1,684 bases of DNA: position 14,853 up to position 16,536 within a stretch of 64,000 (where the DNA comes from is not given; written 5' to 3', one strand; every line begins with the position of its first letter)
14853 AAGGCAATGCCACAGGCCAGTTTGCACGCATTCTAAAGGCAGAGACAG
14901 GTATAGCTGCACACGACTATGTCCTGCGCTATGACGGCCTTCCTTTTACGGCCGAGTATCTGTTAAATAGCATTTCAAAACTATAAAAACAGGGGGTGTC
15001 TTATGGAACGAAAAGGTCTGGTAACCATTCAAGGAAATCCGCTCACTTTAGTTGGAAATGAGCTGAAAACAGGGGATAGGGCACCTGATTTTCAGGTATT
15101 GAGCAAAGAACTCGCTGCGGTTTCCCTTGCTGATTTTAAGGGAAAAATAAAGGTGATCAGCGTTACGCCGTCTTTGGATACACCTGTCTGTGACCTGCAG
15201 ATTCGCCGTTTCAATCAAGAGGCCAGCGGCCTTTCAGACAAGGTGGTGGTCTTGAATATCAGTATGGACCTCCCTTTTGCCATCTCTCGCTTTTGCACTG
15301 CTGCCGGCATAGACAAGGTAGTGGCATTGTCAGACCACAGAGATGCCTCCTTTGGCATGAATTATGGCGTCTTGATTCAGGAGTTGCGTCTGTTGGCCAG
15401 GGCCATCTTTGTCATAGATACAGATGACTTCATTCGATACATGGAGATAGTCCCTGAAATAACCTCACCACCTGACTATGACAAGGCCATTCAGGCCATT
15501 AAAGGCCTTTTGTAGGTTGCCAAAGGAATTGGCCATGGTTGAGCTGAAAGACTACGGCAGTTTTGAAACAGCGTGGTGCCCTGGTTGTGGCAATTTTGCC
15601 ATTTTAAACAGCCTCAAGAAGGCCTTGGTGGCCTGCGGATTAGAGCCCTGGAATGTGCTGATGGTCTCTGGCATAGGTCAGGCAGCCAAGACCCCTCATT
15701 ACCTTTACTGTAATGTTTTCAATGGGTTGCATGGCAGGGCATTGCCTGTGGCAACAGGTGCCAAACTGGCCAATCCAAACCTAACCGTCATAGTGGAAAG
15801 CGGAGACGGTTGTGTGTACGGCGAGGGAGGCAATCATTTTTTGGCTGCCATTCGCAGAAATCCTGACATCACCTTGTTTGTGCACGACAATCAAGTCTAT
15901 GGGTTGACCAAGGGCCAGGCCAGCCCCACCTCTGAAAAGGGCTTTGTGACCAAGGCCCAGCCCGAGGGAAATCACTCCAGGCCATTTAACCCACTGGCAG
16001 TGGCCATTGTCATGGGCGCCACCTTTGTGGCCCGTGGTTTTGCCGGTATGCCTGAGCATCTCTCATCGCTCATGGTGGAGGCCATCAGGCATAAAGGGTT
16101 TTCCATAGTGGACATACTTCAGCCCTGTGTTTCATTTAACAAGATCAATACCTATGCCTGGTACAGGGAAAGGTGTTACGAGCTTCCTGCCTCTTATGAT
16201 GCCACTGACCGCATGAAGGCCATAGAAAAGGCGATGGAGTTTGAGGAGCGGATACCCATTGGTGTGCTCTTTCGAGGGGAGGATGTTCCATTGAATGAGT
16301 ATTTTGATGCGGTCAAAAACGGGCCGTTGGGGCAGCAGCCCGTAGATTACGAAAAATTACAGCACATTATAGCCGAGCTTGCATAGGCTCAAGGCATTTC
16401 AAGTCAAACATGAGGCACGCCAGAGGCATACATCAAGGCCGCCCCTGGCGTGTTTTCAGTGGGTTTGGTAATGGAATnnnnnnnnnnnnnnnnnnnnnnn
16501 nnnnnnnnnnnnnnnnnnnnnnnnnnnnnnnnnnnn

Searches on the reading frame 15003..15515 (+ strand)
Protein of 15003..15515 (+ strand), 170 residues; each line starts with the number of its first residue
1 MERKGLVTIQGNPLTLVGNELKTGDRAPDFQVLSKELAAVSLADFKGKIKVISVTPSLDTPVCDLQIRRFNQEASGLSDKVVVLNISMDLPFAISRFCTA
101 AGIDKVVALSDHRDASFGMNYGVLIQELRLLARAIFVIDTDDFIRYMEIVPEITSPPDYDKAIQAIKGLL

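Call 56: search_protein_families(library=pfam, proteins=[window:15003-15515:+], max_evalue=0.0001)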
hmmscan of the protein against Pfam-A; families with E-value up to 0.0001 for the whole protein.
window:15003-15515:+ (170 aa): 2 families
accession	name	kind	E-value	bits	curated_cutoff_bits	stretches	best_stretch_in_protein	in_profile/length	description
PF08534.16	Redoxin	-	7e-27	94.5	26.6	1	22-163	1-148/148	Redoxin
PF00578.27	AhpC-TSA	-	1.8e-20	73.6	26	1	24-147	2-124/124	AhpC/TSA family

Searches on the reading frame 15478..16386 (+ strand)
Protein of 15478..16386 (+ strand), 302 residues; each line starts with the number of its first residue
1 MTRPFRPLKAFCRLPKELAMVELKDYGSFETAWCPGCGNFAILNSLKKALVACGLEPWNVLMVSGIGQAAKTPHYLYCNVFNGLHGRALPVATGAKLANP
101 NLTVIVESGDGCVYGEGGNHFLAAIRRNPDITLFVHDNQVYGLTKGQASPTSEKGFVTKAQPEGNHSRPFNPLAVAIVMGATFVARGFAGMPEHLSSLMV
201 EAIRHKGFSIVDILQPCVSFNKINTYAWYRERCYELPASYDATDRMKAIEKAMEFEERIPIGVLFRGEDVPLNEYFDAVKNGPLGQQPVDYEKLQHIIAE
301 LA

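Call 56: search_protein_families(library=pfam, proteins=[window:15478-16386:+], max_evalue=0.0001)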
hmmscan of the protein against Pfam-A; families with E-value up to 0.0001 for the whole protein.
window:15478-16386:+ (302 aa): 2 families
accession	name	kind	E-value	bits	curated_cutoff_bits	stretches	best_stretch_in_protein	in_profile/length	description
PF02775.26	TPP_enzyme_C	-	4.4e-30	104.9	21.9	1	71-213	17-151/151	Thiamine pyrophosphate enzyme, C-terminal TPP binding domain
PF12367.13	PFO_beta_C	-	1.1e-23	83.5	24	1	217-274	1-59/66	Pyruvate ferredoxin oxidoreductase beta subunit C terminal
